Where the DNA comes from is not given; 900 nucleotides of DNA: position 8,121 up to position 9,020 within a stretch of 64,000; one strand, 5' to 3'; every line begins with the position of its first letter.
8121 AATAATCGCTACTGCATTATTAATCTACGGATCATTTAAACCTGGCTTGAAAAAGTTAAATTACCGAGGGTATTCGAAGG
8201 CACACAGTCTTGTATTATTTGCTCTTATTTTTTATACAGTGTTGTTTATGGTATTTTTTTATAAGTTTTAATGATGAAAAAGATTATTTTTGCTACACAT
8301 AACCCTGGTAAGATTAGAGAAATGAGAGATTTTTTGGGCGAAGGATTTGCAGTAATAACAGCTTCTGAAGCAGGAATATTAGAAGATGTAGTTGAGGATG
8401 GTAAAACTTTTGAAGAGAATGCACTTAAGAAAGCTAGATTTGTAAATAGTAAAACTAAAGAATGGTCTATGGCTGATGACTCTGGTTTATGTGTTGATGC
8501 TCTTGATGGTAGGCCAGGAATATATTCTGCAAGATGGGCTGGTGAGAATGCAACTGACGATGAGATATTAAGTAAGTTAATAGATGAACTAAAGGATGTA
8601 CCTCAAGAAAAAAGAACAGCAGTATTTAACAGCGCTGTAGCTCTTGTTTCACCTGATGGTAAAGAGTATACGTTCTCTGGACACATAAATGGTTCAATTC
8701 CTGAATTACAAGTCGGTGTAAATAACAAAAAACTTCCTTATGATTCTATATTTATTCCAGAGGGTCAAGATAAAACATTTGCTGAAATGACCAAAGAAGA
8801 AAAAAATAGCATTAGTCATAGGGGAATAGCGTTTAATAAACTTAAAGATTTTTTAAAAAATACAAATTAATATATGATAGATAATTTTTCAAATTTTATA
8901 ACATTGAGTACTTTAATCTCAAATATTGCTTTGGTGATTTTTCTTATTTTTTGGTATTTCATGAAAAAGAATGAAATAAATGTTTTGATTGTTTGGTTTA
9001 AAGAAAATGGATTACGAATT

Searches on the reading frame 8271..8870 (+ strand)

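Call 69: search_protein_families(library=pfam, proteins=[window:8271-8870:+], max_evalue=0.001)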
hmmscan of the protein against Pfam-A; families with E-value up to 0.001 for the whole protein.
window:8271-8870:+ (199 aa): 1 family
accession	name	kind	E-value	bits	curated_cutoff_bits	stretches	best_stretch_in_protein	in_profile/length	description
PF01725.21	Ham1p_like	-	2.2e-61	207.4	22.5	1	5-194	1-186/186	Ham1 family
